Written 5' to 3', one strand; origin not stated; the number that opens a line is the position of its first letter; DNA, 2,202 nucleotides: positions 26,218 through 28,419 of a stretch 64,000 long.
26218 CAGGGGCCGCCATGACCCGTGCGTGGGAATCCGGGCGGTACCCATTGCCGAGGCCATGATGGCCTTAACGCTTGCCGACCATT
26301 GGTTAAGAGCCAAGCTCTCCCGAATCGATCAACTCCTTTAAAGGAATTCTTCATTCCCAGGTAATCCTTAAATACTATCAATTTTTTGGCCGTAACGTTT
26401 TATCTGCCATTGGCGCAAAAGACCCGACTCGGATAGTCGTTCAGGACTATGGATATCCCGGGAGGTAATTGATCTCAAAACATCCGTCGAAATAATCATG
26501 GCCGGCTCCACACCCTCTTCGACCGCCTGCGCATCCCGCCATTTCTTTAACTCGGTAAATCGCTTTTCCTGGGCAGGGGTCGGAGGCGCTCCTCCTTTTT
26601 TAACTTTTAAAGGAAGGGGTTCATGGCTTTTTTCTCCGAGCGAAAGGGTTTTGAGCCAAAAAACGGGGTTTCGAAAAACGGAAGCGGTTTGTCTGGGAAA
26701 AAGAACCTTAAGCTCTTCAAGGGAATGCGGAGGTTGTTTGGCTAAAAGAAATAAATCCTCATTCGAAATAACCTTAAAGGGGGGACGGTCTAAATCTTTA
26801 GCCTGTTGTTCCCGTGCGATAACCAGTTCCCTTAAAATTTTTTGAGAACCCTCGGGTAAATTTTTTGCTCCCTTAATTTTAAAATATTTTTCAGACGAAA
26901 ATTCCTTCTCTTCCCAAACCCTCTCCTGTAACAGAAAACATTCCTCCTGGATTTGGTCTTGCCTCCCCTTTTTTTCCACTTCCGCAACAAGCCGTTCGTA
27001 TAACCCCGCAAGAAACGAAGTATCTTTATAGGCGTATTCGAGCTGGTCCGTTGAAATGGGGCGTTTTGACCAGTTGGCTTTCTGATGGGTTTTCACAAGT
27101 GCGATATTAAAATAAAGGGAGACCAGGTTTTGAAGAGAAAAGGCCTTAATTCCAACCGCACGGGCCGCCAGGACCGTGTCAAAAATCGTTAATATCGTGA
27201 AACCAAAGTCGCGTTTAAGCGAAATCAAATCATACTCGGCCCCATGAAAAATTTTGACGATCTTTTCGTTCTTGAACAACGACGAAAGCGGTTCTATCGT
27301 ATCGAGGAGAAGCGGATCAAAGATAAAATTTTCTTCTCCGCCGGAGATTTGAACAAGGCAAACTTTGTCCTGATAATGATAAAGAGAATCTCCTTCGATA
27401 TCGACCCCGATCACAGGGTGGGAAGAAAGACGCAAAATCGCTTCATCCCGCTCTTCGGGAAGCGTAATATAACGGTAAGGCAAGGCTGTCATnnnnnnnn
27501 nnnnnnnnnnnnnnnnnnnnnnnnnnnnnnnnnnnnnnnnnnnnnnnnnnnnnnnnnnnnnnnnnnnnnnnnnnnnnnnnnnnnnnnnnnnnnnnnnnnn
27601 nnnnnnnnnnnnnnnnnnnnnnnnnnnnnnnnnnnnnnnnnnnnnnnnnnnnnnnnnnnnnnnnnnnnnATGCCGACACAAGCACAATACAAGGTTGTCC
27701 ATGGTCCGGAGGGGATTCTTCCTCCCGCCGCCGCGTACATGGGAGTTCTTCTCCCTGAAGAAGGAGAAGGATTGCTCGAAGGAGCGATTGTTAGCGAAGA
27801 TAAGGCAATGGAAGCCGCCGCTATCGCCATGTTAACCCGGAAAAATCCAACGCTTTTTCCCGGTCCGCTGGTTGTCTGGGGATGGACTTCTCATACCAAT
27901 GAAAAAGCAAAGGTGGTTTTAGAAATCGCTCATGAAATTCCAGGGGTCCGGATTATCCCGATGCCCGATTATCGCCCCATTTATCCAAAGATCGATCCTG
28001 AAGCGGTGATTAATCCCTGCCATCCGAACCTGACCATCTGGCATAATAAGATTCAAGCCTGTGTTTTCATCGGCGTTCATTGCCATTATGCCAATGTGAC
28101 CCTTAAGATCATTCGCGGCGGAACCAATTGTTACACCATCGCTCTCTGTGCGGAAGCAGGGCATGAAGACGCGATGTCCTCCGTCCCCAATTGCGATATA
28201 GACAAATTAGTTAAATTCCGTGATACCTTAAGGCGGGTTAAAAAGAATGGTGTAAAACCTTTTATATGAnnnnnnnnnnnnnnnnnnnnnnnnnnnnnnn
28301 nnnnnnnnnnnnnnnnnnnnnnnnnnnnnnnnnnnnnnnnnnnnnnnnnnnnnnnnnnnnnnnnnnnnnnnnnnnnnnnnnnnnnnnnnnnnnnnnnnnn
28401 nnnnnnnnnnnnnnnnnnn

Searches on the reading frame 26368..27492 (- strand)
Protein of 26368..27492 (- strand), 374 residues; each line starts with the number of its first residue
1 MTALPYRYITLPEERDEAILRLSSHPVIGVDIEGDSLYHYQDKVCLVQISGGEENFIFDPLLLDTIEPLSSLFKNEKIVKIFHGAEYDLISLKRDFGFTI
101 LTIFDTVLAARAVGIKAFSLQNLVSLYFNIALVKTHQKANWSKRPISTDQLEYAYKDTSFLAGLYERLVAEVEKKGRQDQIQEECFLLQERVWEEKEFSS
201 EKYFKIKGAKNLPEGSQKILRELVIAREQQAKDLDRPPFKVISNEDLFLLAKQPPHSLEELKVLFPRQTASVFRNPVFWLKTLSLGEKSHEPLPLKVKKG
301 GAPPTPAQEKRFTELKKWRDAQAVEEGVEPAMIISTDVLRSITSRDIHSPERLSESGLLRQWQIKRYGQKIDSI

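Call 4: search_protein_families(library=pfam, proteins=[window:26368-27492:-], max_evalue=0.01)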
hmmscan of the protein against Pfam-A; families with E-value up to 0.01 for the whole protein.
window:26368-27492:- (374 aa): 2 families
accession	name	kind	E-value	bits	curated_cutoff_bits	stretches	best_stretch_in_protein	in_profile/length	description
PF01612.26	DNA_pol_A_exo1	-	7.6e-41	140.2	23.6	1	6-172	1-172/173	3'-5' exonuclease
PF00570.28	HRDC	-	1.2e-20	73.7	23.8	2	308-371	1-64/68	HRDC domain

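Call 32: find_homologous_proteins(query=window:26368-27492:-, max_evalue=1e-60)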
Query window:26368-27492:- (374 aa): 248 proteins with E <= 1e-60 among 5708 candidates; the best 120 are listed.
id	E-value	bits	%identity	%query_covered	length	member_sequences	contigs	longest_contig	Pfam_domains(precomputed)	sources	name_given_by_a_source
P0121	3.6e-245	831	100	100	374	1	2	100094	PF01612.27,PF00570.29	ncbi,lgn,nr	ncbi:MAG: HRDC domain-containing protein [Nitrospirae bacterium]|nr:HRDC domain-containing protein [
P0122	8.4e-201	685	83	99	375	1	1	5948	PF01612.27,PF00570.29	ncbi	ncbi:MAG: ribonuclease D [Nitrospiria bacterium]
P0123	1.2e-172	592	71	99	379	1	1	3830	PF01612.27,PF00570.29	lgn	-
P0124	5.7e-171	587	70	98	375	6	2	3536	PF01612.27,PF00570.29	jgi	jgi:ribonuclease D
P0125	9.9e-169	579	70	100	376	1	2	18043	PF01612.27,PF00570.29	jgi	jgi:ribonuclease D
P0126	1.6e-168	578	69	100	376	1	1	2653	PF01612.27,PF00570.29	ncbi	-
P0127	2.3e-162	558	66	100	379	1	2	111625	PF01612.27,PF00570.29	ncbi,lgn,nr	ncbi:MAG: HRDC domain-containing protein [Nitrospirae bacterium]|nr:HRDC domain-containing protein [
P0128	4.1e-160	551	65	100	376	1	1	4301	PF01612.27,PF00570.29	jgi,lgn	jgi:ribonuclease D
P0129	3.0e-158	545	66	99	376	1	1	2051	PF01612.27,PF00570.29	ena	-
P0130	5.3e-138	478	58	99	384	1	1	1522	PF01612.27,PF00570.29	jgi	-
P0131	3.6e-136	472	56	100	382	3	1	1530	PF01612.27,PF00570.29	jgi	-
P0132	1.6e-134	467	59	98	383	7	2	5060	PF01612.27,PF00570.29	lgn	-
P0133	3.4e-134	466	58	97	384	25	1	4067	PF01612.27,PF00570.29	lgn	-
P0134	1.8e-132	460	58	98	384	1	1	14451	PF01612.27,PF00570.29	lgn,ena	-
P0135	1.7e-131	457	57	98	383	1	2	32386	PF01612.27,PF00570.29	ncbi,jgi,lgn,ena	-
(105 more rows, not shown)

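Call 33: find_encoding_contigs(protein=P0122, flank=6000, max_places=2)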
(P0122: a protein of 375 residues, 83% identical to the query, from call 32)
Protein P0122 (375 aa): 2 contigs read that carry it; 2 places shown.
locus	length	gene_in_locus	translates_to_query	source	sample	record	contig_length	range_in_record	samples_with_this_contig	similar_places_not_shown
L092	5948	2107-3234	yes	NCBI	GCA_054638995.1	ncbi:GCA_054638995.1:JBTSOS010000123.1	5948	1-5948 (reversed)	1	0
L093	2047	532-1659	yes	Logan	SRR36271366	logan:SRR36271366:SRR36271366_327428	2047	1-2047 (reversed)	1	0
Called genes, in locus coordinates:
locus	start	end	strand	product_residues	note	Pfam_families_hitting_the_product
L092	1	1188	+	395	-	?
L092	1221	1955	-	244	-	PF02552:CO_dh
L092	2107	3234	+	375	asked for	PF01612:DNA_pol_A_exo1, PF00570:HRDC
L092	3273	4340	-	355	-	PF01264:Chorismate_synt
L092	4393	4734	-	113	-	PF07238:PilZ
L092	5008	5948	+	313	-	PF00005:ABC_tran, PF13555:AAA_29 (faint), PF13304:AAA_21 (faint), PF12848:ABC_tran_Xtn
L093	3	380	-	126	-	?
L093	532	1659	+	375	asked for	PF01612:DNA_pol_A_exo1, PF00570:HRDC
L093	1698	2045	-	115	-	?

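Call 34: find_encoding_contigs(protein=P0125, flank=6000, max_places=2)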
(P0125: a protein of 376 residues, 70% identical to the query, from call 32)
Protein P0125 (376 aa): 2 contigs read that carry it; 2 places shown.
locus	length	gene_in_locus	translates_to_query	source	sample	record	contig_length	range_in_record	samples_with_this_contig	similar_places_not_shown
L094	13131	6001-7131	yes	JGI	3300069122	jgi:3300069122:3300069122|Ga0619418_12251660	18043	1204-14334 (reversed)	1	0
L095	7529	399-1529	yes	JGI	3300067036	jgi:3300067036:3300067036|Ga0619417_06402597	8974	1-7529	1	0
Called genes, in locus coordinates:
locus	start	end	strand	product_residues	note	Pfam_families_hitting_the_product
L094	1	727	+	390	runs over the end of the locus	PF13439:Glyco_transf_4, PF13579:Glyco_trans_4_4, PF20706:GT4-conflict (weak), PF00534:Glycos_transf_1, PF13692:Glyco_trans_1_4, PF13524:Glyco_trans_1_2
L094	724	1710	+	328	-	PF01370:Epimerase, PF02719:Polysacc_synt_2 (weak), PF04321:RmlD_sub_bind, PF16363:GDP_Man_Dehyd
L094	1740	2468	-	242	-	PF00106:adh_short, PF02719:Polysacc_synt_2 (weak), PF08659:KR, PF13561:adh_short_C2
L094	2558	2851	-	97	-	PF00708:Acylphosphatase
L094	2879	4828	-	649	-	PF16177:ACAS_N, PF00501:AMP-binding, PF13193:AMP-binding_C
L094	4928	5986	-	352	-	PF13409:GST_N_2 (weak), PF00043:GST_C (weak), PF13410:GST_C_2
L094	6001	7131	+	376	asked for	PF01612:DNA_pol_A_exo1, PF00570:HRDC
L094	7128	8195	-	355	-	PF01264:Chorismate_synt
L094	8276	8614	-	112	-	PF07238:PilZ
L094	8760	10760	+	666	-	PF00005:ABC_tran, PF02463:SMC_N (faint), PF03193:RsgA_GTPase (faint), PF13555:AAA_29 (faint), PF13304:AAA_21 (faint), PF12848:ABC_tran_Xtn, PF00005:ABC_tran, PF16326:ABC_tran_CTD, +1 more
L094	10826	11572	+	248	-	PF25170:TPR_WDR35 (faint), PF00637:Clathrin (faint)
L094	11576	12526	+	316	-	PF00850:Hist_deacetyl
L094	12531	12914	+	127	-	PF00903:Glyoxalase, PF13669:Glyoxalase_4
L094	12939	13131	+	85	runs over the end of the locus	-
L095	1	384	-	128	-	?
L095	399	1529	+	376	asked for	PF01612:DNA_pol_A_exo1, PF00570:HRDC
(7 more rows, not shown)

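Call 35: find_encoding_contigs(protein=P0127, flank=6000, max_places=2)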
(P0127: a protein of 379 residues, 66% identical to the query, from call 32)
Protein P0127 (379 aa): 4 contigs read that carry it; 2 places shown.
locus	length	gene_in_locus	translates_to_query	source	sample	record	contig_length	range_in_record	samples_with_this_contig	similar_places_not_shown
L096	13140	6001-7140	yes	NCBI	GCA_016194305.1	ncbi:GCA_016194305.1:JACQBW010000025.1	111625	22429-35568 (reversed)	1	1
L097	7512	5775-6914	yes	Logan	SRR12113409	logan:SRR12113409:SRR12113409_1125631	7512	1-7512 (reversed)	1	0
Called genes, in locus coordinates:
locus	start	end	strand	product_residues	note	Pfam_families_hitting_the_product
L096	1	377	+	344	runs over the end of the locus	PF01850:PIN, PF18477:PIN_9 (weak), PF01938:TRAM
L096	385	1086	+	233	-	PF01128:IspD, PF12804:NTP_transf_3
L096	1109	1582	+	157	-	PF02542:YgbB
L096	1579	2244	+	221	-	PF00132:Hexapep, PF14602:Hexapep_2 (weak)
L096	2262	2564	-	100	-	PF07238:PilZ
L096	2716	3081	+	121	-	PF07238:PilZ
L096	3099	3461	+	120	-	PF07238:PilZ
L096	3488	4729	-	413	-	PF00563:EAL, PF08668:HDOD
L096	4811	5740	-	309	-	PF13409:GST_N_2 (weak), PF13410:GST_C_2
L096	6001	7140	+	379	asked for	PF01612:DNA_pol_A_exo1, PF00570:HRDC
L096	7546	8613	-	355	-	PF01264:Chorismate_synt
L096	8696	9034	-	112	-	PF07238:PilZ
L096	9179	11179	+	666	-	PF00005:ABC_tran, PF02463:SMC_N (faint), PF03193:RsgA_GTPase (faint), PF13476:AAA_23 (faint), PF13555:AAA_29 (faint), PF12848:ABC_tran_Xtn, PF00005:ABC_tran, PF16326:ABC_tran_CTD, +4 more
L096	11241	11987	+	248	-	-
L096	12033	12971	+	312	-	PF00850:Hist_deacetyl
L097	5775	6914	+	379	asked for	PF01612:DNA_pol_A_exo1, PF00570:HRDC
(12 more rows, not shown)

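Call 39: find_encoding_contigs(protein=P0123, flank=4000, max_places=2)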
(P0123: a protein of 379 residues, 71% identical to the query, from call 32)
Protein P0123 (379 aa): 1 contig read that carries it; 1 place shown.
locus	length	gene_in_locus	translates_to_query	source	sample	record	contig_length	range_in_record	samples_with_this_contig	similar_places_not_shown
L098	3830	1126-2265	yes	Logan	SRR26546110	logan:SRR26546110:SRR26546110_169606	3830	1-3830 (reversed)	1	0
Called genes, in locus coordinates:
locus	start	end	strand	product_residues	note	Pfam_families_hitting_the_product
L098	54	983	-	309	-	PF13409:GST_N_2, PF13410:GST_C_2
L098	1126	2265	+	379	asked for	PF01612:DNA_pol_A_exo1, PF00570:HRDC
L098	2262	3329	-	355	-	PF01264:Chorismate_synt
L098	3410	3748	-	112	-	PF07238:PilZ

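Call 40: find_encoding_contigs(protein=P0124, flank=4000, max_places=3)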
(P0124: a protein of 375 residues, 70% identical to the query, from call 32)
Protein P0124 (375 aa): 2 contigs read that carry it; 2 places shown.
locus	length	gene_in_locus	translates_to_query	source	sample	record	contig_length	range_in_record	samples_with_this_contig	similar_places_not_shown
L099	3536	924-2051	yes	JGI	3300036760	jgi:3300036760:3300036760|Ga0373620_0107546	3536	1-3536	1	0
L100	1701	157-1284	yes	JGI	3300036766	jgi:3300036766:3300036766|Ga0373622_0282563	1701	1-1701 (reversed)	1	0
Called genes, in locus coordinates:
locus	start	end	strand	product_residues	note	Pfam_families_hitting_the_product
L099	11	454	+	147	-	PF00083:Sugar_tr, PF07690:MFS_1, PF12832:MFS_1_like (weak)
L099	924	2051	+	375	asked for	PF01612:DNA_pol_A_exo1, PF00570:HRDC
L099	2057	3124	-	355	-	PF01264:Chorismate_synt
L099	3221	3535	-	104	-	?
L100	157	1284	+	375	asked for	PF01612:DNA_pol_A_exo1, PF00570:HRDC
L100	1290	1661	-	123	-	PF01264:Chorismate_synt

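Call 70: search_protein_families(library=pfam, proteins=[L092:1221-1955:-], max_evalue=0.01)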
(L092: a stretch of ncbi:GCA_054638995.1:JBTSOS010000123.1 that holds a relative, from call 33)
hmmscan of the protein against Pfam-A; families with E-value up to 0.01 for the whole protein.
L092:1221-1955:- (244 aa): 1 family
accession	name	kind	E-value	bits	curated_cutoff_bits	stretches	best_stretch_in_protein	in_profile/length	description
PF02552.22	CO_dh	-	3e-41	141.5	21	1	29-184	7-162/168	CO dehydrogenase beta subunit/acetyl-CoA synthase epsilon subunit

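Call 80: search_protein_families(library=ncbifam, proteins=[L092:1221-1955:-], max_evalue=0.001)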
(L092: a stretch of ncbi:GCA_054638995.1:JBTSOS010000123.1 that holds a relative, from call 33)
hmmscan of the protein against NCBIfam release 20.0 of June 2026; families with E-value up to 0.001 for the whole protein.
L092:1221-1955:- (244 aa): 0 families

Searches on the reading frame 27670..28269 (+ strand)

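Call 4: search_protein_families(library=pfam, proteins=[window:27670-28269:+], max_evalue=0.01)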
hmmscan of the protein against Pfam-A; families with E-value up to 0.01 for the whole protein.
window:27670-28269:+ (199 aa): 1 family
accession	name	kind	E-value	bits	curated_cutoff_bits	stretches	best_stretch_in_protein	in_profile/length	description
PF02552.22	CO_dh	-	1.6e-41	142.3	21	1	29-184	7-162/168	CO dehydrogenase beta subunit/acetyl-CoA synthase epsilon subunit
